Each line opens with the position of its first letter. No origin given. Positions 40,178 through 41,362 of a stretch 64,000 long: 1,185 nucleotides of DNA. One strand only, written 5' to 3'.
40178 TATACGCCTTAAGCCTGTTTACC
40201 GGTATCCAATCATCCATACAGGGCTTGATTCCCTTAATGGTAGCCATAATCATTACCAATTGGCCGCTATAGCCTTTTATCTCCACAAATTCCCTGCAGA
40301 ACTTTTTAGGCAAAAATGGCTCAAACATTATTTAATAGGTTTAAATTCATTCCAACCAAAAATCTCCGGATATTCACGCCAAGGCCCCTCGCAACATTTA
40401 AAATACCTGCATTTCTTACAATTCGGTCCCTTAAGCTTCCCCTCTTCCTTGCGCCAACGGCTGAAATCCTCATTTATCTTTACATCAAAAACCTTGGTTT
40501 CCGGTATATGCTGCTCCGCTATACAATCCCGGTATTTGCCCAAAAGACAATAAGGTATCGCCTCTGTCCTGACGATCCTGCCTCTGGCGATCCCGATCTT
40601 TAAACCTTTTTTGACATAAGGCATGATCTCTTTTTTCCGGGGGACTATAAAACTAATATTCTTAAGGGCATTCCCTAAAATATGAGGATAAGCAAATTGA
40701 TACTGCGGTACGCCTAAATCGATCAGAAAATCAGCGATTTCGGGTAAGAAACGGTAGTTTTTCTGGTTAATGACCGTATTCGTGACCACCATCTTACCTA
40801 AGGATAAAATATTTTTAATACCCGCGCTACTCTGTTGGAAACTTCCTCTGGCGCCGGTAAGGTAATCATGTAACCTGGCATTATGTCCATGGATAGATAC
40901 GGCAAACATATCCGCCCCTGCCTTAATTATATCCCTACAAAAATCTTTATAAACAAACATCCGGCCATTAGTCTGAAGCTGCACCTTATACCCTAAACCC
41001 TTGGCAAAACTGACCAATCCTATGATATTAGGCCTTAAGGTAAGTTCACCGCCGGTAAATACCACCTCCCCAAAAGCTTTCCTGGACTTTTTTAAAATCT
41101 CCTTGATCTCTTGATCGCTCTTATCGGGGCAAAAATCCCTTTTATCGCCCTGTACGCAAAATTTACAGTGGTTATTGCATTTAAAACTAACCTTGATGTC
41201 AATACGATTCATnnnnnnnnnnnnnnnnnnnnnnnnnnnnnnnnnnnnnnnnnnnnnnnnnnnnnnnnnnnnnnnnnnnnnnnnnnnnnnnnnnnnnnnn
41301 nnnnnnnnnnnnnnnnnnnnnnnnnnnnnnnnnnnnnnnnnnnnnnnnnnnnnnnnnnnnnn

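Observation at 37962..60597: A 22.6-kb block with nine radical SAM enzymes, glycosyltransferases, methyltransferase, AsnB-like and U32-like proteins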

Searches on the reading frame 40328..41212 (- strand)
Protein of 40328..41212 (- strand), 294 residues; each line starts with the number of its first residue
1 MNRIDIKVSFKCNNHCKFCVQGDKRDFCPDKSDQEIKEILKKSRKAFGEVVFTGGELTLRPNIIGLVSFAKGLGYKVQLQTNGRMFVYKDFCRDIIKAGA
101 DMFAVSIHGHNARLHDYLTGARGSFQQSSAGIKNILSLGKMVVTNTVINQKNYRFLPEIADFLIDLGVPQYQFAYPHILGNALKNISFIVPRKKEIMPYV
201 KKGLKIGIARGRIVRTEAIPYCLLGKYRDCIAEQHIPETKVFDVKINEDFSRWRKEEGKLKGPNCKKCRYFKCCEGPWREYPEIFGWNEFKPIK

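Call 6: search_protein_families(library=pfam, proteins=[window:40328-41212:-], max_evalue=0.01)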
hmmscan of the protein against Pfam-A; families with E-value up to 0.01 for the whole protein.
window:40328-41212:- (294 aa): 1 family
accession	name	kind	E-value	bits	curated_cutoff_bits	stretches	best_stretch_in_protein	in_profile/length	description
PF04055.27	Radical_SAM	-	1.1e-19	71.6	29.5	1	7-162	2-165/166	Radical SAM superfamily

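Call 10: search_protein_families(library=ncbifam, proteins=[window:40328-41212:-], max_evalue=0.01)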
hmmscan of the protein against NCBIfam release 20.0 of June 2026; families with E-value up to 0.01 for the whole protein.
window:40328-41212:- (294 aa): 53 families (the best 25 are shown)
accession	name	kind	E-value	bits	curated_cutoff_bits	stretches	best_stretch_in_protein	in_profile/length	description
NF038332.1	rSAM_rare_HxsC4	exception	1.7e-44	152.4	500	2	2-204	14-222/335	radical SAM protein HxsC4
TIGR03977.1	rSAM_pair_HxsC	equivalog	5.9e-26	91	267.9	1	10-241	33-270/292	His-Xaa-Ser system radical SAM maturase HxsC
TIGR04053.2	TIGR04053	equivalog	5.4e-21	75.3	395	1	12-181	18-191/366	TIGR04053 family radical SAM/SPASM domain-containing protein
TIGR04054.1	rSAM_NirJ1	equivalog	1.6e-20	73.1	650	1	9-173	43-207/387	putative heme d1 biosynthesis radical SAM protein NirJ1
TIGR04545.1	rSAM_ahbD_hemeb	equivalog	4.2e-19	69.2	500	1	7-172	5-171/339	heme b synthase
TIGR04347.1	pseudo_SAM_Halo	equivalog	5.3e-18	65.4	525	1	8-175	44-211/390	TIGR04347 family pseudo-SAM/SPASM protein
TIGR04055.1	rSAM_NirJ2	equivalog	9.6e-18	64.8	500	1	9-173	7-171/326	putative heme d1 biosynthesis radical SAM protein NirJ2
TIGR04546.1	rSAM_ahbC_deAc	equivalog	1.2e-17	63.8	650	1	8-173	45-210/390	12,18-didecarboxysiroheme deacetylase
TIGR04133.1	rSAM_w_lipo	hypoth_equivalog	1.8e-17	63.3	425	1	8-206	30-234/350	TIGR04133 family radical SAM/SPASM protein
TIGR04317.1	W_rSAM_matur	equivalog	3.6e-17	62.5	380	1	3-230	5-236/349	tungsten cofactor oxidoreductase radical SAM maturase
TIGR04466.1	rSAM_BlsE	equivalog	1.1e-16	61.3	400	1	6-173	7-172/327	cytosylglucuronate decarboxylase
TIGR03913.1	rad_SAM_trio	equivalog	1.4e-16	59.9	591.75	1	8-215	25-233/477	GDL motif peptide-associated radical SAM/SPASM maturase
TIGR04051.1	rSAM_NirJ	equivalog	2.8e-16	59.4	515.45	1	11-175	11-175/354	heme d1 biosynthesis radical SAM protein NirJ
TIGR02668.1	moaA_archaeal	equivalog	2e-15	56.6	325.25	1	4-166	12-176/303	GTP 3',8-cyclase MoaA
TIGR02109.1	PQQ_syn_pqqE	equivalog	4.8e-15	55.3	381.35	1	7-196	12-202/358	pyrroloquinoline quinone biosynthesis protein PqqE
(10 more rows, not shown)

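Call 25: search_protein_families(library=padloc, proteins=[window:40328-41212:-], max_evalue=0.01)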
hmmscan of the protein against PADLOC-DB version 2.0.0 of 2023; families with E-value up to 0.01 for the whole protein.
window:40328-41212:- (294 aa): 3 families
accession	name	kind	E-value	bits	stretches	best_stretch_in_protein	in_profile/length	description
PDLC02904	pVip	-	2.4e-14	51.5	1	9-154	10-155/262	Viperins associated with kinases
PDLC02903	pVip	-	8.5e-14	49.6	1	7-154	5-151/257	Viperins not associated with kinases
PDLC02905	pVip-kinase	-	3.4e-06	24.6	1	6-154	186-343/474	Viperin-kinase fusion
